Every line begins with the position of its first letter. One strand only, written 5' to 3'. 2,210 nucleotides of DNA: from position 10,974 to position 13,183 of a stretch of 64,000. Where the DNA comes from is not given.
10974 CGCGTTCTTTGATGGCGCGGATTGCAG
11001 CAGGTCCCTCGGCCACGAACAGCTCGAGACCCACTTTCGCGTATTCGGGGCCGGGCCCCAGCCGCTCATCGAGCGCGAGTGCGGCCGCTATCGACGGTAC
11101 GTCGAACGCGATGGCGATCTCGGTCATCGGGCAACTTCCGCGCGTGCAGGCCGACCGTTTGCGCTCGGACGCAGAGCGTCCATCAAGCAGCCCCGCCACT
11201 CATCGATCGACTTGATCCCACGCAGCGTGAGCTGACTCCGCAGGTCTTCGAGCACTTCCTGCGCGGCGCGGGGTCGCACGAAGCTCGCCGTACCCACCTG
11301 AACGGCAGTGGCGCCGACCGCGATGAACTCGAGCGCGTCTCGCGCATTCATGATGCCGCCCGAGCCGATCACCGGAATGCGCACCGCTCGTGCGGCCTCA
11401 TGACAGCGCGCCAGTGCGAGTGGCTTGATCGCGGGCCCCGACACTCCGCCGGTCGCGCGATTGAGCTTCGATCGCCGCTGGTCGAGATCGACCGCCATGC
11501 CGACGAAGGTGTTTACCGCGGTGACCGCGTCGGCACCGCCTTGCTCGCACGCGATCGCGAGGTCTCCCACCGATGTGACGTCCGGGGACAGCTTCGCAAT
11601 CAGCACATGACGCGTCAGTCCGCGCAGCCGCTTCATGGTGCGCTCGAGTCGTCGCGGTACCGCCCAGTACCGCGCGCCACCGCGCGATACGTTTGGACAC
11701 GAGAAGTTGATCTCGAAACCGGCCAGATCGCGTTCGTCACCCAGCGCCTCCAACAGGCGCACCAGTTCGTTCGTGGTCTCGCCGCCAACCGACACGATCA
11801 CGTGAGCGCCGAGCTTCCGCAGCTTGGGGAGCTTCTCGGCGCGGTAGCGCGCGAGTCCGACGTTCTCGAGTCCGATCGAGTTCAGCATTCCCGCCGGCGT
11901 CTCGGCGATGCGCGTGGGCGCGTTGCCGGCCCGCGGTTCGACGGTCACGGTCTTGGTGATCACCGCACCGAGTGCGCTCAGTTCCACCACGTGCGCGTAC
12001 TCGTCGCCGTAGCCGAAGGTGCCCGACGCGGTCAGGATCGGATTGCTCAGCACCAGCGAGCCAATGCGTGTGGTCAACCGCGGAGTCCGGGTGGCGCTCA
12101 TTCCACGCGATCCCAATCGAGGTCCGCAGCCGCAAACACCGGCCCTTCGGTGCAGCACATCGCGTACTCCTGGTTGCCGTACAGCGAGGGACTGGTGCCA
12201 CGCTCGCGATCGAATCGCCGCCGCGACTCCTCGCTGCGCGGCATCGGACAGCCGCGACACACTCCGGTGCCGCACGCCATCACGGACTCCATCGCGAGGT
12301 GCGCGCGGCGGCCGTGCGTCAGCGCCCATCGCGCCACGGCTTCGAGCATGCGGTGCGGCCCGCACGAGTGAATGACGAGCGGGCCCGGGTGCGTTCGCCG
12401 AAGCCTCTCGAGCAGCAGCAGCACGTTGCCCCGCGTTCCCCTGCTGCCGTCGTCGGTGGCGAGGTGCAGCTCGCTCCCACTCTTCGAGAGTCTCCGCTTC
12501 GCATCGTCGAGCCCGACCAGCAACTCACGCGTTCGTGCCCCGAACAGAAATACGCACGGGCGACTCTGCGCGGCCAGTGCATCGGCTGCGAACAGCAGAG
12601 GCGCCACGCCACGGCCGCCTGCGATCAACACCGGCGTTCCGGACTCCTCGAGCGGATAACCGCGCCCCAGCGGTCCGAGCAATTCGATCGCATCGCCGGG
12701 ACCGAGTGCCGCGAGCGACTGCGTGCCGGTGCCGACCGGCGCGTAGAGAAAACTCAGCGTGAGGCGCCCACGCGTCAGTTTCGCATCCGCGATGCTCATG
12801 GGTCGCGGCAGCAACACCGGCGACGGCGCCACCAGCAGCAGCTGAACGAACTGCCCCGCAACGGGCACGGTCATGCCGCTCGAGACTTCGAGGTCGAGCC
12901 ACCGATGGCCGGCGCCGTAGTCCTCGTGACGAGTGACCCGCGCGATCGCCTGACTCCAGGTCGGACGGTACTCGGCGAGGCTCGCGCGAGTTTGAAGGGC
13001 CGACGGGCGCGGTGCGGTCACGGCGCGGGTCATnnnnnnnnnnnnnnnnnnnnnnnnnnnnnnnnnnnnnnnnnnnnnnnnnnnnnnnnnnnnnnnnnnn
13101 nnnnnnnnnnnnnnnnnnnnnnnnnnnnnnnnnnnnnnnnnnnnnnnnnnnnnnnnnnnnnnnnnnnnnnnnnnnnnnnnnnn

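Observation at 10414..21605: An 11-kb pyr/car operon with an embedded TPR lipoprotein and serial overlap coupling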

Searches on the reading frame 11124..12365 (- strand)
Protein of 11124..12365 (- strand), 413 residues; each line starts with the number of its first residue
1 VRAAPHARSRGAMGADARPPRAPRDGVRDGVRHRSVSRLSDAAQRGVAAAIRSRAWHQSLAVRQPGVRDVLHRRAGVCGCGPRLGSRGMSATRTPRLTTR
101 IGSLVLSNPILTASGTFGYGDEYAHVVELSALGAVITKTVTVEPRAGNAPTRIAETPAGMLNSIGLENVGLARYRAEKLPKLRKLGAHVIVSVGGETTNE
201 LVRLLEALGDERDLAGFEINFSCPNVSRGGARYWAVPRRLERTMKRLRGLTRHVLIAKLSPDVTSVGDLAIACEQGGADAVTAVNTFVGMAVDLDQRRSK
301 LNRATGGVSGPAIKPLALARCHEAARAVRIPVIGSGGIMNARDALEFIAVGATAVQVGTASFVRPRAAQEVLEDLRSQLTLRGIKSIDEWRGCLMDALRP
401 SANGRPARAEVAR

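Call 4: search_protein_families(library=pfam, proteins=[window:11124-12365:-])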
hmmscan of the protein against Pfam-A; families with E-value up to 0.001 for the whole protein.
window:11124-12365:- (413 aa): 5 families
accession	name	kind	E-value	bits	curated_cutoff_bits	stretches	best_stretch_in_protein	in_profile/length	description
PF01180.27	DHO_dh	-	3.5e-63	214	27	1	97-379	2-291/291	Dihydroorotate dehydrogenase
PF03060.21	NMO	-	8.4e-06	25.8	28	1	305-361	167-225/331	Nitronate monooxygenase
PF01070.24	FMN_dh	-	5e-05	22.9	24.9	1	318-388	263-341/350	FMN-dependent dehydrogenase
PF00478.31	IMPDH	-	0.00017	21.2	25.6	1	307-360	187-238/345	IMP dehydrogenase / GMP reductase domain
PF00977.27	His_biosynth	-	0.00022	21.2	23.6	1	321-384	65-128/228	Histidine biosynthesis protein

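Call 5: search_protein_families(library=ncbifam, proteins=[window:11124-12365:-])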
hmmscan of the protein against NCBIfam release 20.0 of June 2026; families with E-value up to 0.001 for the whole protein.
window:11124-12365:- (413 aa): 19 families
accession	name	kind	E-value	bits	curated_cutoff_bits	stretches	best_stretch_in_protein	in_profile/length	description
NF005574.0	PRK07259.1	equivalog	1.1e-100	336.5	269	1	96-394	4-302/304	dihydroorotate dehydrogenase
TIGR01037.2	pyrD_sub1_fam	subfamily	2e-82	276.7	270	1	97-392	1-297/300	dihydroorotate dehydrogenase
NF041011.1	dihydoor_dh_Arch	equivalog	5.7e-53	179.9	330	1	100-388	2-281/289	dihydroorotate dehydrogenase PyrD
NF002702.0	PRK02506.1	equivalog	1.6e-39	135.9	301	1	97-394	4-309/313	dihydroorotate oxidase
NF006183.0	PRK08318.1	equivalog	4.3e-35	121.3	335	1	103-396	10-321/422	NAD-dependent dihydropyrimidine dehydrogenase subunit PreA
NF003652.0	PRK05286.2-5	equivalog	7.2e-24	84.6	267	1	90-387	44-352/353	quinone-dependent dihydroorotate dehydrogenase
NF003645.0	PRK05286.1-2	equivalog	1.2e-20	73.6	366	1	90-395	39-355/359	quinone-dependent dihydroorotate dehydrogenase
NF003650.0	PRK05286.2-3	equivalog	1e-18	67.5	477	1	93-392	69-386/393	quinone-dependent dihydroorotate dehydrogenase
TIGR01036.1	pyrD_sub2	equivalog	2e-17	63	200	1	97-390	46-350/356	dihydroorotate dehydrogenase (quinone)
NF003651.0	PRK05286.2-4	equivalog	1e-16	60.5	448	1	91-389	56-370/377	quinone-dependent dihydroorotate dehydrogenase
NF003648.0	PRK05286.2-1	equivalog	1.6e-14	53.6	433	1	92-393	46-354/360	quinone-dependent dihydroorotate dehydrogenase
NF003649.0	PRK05286.2-2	equivalog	1.8e-14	53.5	505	1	94-390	47-345/351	quinone-dependent dihydroorotate dehydrogenase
NF003646.0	PRK05286.1-4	equivalog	1.7e-12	46.8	457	1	85-360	33-320/341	quinone-dependent dihydroorotate dehydrogenase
NF003644.0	PRK05286.1-1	equivalog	1.2e-10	41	418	1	255-360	214-320/336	quinone-dependent dihydroorotate dehydrogenase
NF005741.0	PRK07565.1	subfamily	3.2e-10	39.6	303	1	235-395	149-307/335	dihydroorotate dehydrogenase-like protein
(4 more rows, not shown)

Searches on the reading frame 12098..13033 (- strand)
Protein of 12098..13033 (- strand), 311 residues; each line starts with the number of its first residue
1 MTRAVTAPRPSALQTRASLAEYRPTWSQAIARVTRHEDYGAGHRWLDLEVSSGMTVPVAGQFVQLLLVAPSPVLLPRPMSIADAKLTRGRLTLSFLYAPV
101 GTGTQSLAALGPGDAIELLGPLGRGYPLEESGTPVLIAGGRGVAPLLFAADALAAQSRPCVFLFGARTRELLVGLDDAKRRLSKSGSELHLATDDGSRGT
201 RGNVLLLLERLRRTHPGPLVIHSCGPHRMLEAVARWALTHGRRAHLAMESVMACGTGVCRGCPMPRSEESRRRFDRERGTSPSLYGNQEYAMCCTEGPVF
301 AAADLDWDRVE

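Call 4: search_protein_families(library=pfam, proteins=[window:12098-13033:-])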
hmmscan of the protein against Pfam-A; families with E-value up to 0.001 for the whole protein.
window:12098-13033:- (311 aa): 2 families
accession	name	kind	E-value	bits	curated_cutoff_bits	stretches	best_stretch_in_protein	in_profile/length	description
PF10418.14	DHODB_Fe-S_bind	-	3.6e-09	36.7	23.9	1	249-270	1-22/41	Iron-sulfur cluster binding domain of dihydroorotate dehydrogenase B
PF00175.26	NAD_binding_1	-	2.3e-06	28.6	22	1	136-234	1-108/109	Oxidoreductase NAD-binding domain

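Call 5: search_protein_families(library=ncbifam, proteins=[window:12098-13033:-])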
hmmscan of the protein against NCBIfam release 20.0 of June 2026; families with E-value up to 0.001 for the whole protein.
window:12098-13033:- (311 aa): 16 families
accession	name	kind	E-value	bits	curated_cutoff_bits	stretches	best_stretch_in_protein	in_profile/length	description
NF000799.0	PRK00054.1-4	equivalog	1.7e-32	112.5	314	1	58-301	34-252/258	dihydroorotate dehydrogenase electron transfer subunit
NF000796.0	PRK00054.1-1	equivalog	1.8e-30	106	224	1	76-264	44-216/254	dihydroorotate dehydrogenase electron transfer subunit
NF004862.0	PRK06222.1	subfamily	2.8e-29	102.5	220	1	78-264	46-227/281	sulfide/dihydroorotate dehydrogenase-like FAD/NAD-binding protein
NF000798.0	PRK00054.1-3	equivalog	7.8e-28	97.7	219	1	58-266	32-223/244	dihydroorotate dehydrogenase electron transfer subunit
NF000797.0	PRK00054.1-2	equivalog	5.6e-27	94.7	270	1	59-272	44-248/267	dihydroorotate dehydrogenase electron transfer subunit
NF009414.0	PRK12778.1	equivalog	1.6e-26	92.8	1103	1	78-264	46-227/752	bifunctional dihydroorotate dehydrogenase B NAD binding subunit/NADPH-dependent glutamate synthase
NF009413.0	PRK12775.1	equivalog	7.1e-15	53.9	1895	1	59-264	30-227/1006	putative trifunctional 2-polyprenylphenol hydroxylase/glutamate synthase subunit beta/ferritin domain-containing protein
NF006220.0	PRK08345.1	subfamily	1.8e-12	47.1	395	1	44-264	31-266/294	cytochrome-c3 hydrogenase subunit gamma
NF009415.0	PRK12779.1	equivalog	1.9e-12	45.9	1519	1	58-269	678-898/944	putative bifunctional glutamate synthase subunit beta/2-polyprenylphenol hydroxylase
NF040835.1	sulfhyd_HydG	equivalog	3.3e-11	43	650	1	47-266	41-265/292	NADPH-dependent hydrogenase/sulfhydrogenase 1 subunit gamma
NF040810.1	BenC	equivalog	7.9e-11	41.7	430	1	90-240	161-318/333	benzoate 1,2-dioxygenase electron transfer component BenC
NF045803.1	MethMoxFADbindMmoC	equivalog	1e-07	31.1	500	1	58-241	141-329/343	aromatic/alkene monooxygenase hydroxylase FAD-binding subunit MmoC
NF040830.1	sulfhyd_ShyC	equivalog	3.3e-07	29.8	600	1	44-147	27-124/288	NAD(P)-dependent hydrogenase/sulfhydrogenase 2 subunit gamma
TIGR02911.1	sulfite_red_B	equivalog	3.5e-07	29.6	288.6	1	73-264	43-239/261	anaerobic sulfite reductase subunit AsrB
NF004470.0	PRK05802.1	equivalog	0.00014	21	313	1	37-274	74-313/330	sulfide/dihydroorotate dehydrogenase-like FAD/NAD-binding protein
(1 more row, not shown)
